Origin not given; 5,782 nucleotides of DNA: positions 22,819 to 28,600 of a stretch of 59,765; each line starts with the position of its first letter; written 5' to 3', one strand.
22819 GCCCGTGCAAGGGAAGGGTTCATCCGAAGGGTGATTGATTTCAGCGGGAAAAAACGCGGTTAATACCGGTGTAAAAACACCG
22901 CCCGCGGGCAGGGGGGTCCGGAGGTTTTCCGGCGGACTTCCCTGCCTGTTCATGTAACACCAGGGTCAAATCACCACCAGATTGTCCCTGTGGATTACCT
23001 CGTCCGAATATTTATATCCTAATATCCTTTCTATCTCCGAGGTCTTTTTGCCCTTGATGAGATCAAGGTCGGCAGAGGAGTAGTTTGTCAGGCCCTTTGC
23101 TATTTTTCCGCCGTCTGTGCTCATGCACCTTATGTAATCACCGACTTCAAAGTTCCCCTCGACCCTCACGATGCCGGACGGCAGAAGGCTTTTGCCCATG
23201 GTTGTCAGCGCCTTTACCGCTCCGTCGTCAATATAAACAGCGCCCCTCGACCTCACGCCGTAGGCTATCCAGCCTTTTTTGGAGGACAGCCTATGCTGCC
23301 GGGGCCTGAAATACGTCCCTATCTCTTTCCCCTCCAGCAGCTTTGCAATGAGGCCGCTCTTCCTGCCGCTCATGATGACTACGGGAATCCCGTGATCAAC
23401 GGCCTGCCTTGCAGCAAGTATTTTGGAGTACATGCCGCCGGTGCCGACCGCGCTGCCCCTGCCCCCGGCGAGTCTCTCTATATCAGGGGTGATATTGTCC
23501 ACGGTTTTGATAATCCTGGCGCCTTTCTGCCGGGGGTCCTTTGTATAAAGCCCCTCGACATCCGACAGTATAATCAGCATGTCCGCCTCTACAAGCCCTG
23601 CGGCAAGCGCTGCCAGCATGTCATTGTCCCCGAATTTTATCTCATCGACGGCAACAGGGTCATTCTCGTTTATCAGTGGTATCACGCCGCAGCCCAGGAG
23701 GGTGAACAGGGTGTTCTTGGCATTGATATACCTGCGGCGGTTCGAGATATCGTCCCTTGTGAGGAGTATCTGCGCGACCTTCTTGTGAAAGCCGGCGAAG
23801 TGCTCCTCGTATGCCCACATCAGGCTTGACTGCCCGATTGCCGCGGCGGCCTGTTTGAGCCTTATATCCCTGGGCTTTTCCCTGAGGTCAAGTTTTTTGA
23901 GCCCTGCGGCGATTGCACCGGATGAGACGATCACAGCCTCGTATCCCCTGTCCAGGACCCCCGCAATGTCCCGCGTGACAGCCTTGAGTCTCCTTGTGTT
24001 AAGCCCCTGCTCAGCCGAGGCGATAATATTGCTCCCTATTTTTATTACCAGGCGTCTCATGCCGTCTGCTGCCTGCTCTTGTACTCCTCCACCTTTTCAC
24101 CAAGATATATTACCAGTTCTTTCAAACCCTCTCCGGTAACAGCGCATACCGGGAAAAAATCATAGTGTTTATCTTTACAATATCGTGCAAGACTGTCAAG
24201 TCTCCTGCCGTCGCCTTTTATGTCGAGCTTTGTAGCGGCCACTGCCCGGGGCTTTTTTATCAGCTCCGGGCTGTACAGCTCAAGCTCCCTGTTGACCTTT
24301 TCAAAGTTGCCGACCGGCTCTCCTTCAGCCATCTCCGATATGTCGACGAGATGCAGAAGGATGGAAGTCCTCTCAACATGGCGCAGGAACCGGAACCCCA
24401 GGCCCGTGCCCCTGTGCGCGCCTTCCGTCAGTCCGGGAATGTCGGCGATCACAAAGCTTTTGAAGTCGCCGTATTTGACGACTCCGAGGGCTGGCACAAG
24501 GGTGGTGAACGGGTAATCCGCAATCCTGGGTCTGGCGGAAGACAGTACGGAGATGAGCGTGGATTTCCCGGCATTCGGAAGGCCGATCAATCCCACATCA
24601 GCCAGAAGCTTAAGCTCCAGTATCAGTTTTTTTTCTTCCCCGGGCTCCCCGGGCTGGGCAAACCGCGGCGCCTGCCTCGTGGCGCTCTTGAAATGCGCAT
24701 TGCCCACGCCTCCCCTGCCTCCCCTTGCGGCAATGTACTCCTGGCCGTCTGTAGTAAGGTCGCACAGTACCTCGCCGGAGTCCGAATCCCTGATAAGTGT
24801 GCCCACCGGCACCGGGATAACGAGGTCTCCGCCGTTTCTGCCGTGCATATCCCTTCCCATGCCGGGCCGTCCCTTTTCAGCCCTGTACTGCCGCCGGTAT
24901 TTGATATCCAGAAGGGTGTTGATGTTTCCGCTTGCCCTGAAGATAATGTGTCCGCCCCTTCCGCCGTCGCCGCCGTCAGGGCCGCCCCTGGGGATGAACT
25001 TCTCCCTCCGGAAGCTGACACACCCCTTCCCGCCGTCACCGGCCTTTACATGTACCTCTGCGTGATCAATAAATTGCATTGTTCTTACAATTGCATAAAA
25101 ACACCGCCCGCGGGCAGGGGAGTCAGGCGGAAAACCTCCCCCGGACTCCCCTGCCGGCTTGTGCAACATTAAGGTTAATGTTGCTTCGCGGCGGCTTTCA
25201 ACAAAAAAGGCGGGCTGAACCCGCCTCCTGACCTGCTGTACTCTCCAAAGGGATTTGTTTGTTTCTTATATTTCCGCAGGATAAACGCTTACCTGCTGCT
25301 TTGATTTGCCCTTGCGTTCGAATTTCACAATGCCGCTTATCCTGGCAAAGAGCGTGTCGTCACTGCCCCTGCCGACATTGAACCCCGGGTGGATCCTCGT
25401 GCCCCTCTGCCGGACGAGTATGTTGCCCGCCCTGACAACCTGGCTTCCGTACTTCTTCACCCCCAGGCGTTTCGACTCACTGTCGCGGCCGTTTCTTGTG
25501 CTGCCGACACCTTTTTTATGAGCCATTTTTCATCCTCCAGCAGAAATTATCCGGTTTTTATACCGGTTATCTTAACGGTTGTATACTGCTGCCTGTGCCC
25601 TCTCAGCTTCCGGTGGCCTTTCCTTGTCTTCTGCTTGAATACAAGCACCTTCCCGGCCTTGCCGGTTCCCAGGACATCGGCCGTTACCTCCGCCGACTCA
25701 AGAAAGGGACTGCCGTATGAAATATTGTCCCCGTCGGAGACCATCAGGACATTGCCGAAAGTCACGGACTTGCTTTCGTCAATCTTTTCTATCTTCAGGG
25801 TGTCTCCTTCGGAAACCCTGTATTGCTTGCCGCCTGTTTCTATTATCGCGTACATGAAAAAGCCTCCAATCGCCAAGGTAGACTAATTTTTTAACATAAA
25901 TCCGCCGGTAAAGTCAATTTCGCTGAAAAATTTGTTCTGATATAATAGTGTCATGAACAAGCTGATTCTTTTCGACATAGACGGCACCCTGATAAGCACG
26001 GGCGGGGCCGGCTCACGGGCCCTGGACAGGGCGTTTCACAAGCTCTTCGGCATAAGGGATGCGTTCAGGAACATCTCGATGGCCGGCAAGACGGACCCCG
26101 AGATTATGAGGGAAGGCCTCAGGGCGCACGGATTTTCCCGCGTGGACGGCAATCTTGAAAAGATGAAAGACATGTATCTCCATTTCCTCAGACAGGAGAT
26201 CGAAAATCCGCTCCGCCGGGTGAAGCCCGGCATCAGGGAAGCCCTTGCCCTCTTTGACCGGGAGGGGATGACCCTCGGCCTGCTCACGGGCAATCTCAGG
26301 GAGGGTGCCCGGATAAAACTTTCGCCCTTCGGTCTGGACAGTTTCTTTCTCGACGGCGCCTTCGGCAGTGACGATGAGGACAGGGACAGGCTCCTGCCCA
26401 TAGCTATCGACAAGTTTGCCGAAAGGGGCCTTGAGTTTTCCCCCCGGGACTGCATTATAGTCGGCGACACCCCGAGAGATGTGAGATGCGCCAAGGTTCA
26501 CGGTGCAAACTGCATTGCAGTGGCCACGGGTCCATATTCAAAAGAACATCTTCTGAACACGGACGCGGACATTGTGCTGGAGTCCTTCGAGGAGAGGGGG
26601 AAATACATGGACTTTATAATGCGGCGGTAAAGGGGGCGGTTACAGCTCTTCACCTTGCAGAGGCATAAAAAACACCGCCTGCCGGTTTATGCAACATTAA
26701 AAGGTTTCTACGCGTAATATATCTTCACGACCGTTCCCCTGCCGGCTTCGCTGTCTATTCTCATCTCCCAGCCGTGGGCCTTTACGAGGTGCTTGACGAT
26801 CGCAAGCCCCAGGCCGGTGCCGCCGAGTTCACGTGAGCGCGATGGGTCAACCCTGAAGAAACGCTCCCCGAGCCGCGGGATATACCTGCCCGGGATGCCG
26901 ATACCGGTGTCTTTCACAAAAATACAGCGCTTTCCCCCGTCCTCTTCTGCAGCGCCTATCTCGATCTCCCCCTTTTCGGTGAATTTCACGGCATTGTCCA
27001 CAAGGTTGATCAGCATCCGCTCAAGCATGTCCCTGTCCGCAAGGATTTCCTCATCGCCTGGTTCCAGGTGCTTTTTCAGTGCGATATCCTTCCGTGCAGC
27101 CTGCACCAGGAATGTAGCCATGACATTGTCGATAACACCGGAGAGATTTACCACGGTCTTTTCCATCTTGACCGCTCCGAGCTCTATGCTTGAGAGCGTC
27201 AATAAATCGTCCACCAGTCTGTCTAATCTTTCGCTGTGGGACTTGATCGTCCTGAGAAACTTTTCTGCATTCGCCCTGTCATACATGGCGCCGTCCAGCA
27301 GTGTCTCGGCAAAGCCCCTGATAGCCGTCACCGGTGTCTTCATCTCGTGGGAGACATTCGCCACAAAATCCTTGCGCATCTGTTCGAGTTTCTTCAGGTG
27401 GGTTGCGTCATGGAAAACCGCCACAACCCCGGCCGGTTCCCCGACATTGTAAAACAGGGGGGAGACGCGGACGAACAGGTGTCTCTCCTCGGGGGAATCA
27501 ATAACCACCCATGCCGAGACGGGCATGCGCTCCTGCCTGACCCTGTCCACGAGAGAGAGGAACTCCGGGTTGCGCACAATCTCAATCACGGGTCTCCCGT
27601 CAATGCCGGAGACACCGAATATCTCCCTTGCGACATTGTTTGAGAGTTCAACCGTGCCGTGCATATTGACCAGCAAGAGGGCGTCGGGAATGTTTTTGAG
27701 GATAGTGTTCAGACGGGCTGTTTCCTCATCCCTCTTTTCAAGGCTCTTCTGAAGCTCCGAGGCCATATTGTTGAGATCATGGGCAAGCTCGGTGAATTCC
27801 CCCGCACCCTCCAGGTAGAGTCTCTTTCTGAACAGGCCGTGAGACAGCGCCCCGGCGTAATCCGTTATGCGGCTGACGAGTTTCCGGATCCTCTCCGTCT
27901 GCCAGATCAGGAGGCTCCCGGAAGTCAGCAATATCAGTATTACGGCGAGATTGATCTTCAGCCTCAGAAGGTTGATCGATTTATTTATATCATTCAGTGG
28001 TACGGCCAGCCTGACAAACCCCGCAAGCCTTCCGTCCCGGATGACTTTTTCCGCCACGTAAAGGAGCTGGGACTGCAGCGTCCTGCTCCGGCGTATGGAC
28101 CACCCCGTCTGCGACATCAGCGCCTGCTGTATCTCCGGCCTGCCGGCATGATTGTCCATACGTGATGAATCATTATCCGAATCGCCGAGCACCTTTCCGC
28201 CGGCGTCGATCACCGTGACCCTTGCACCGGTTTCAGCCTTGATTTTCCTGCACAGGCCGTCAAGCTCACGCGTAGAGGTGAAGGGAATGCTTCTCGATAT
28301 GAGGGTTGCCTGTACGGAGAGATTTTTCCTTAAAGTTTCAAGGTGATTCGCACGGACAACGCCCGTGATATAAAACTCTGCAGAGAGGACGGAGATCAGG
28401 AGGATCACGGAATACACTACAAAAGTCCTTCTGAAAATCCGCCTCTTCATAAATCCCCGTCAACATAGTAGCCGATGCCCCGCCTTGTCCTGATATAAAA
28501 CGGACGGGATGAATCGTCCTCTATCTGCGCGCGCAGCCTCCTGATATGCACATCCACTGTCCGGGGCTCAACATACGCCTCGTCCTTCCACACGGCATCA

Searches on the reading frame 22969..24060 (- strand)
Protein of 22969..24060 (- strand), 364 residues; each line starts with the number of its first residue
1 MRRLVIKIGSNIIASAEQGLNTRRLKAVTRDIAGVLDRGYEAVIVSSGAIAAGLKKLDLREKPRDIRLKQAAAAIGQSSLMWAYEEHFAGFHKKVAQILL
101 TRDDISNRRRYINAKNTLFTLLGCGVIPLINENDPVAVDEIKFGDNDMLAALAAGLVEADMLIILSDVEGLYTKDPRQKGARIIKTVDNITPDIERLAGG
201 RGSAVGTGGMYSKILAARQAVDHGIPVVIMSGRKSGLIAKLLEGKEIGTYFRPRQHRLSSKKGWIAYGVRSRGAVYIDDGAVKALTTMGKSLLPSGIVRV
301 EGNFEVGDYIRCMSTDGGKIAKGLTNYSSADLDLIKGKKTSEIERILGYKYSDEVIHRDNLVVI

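Call 63: search_protein_families(library=pfam, proteins=[window:22969-24060:-], max_evalue=0.0001)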
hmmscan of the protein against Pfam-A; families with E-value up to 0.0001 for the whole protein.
window:22969-24060:- (364 aa): 2 families
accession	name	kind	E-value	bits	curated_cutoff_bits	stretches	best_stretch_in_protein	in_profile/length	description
PF00696.33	AA_kinase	-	3.2e-44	151.9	24.9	1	3-231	2-234/234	Amino acid kinase family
PF01472.26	PUA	-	1.1e-22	80.2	24.8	1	273-347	1-74/74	PUA domain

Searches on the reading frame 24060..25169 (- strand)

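Call 63: search_protein_families(library=pfam, proteins=[window:24060-25169:-], max_evalue=0.0001)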
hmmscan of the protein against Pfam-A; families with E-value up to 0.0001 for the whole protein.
window:24060-25169:- (370 aa): 3 families
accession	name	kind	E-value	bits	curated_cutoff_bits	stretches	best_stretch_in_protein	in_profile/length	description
PF01018.28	GTP1_OBG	-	9.8e-66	220.6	27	1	34-188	1-155/155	GTP1/OBG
PF01926.29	MMR_HSR1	-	5e-22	78.6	21.9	1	191-314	1-113/113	50S ribosome-binding GTPase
PF02421.24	FeoB_N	-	2.2e-07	31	27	1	192-247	3-57/156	Ferrous iron transport protein B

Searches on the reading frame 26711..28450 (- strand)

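Call 41: search_protein_families(library=ncbifam, proteins=[window:26711-28450:-], max_evalue=0.00001)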
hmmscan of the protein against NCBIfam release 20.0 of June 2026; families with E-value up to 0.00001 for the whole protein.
window:26711-28450:- (580 aa): 79 families (the best 25 are shown)
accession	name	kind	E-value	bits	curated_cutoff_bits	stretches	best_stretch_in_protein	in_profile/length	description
NF046044.1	PnpS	equivalog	1.3e-109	366.8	400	1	193-577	3-387/390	two-component system histidine kinase PnpS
NF033092.0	HK_WalK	equivalog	2e-100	337.1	725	1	8-577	8-590/594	cell wall metabolism sensor histidine kinase WalK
TIGR02966.1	phoR_proteo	equivalog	1.2e-88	297.3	334.2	1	242-577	3-331/333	phosphate regulon sensor histidine kinase PhoR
NF053855.1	HisKinPhoRBctds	equivalog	1.6e-58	198.5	500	1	4-572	6-574/583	two-component system sensor histidine kinase PhoR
NF008235.0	PRK11006.1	equivalog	2.3e-57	194.8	390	1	214-575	67-417/431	phosphate regulon sensor histidine kinase PhoR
NF008312.0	PRK11100.1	equivalog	1.1e-56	192.6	356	2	360-577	257-470/477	two-component system sensor histidine kinase CreC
NF008468.0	PRK11360.1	equivalog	4e-56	190.6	646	1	94-578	131-605/616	two-component system sensor histidine kinase AtoS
NF033093.1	HK_VicK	exception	2.9e-54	184.4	680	1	156-577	6-431/448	cell wall metabolism sensor histidine kinase VicK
NF045911.1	TCSHisKinNblS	equivalog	5.4e-54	183.6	1000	1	165-574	181-613/621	two-component system sensor histidine kinase NblS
NF047874.1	MASE3_PAS_HK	subfamily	1.4e-51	176.1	560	1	165-577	187-621/655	MASE3 domain-containing sensor histidine kinase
NF041735.1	hist_kin_RppB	equivalog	7.1e-51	173.4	400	1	359-577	216-435/438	two-component system sensor histidine kinase RppB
NF040691.1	MtrAB_MtrB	equivalog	7.3e-51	173.7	450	2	349-574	261-485/507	MtrAB system histidine kinase MtrB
NF012163.2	BaeS_SmeS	equivalog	3.9e-49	167.8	500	1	349-567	230-444/457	sensor histidine kinase efflux regulator BaeS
NF041210.1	his_kin_PieS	equivalog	2.1e-46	158.9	850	1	350-578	241-467/474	two component system sensor histidine kinase PieS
NF007837.0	PRK10549.1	equivalog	1.4e-44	152.6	603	1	349-572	230-449/466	envelope stress sensor histidine kinase BaeS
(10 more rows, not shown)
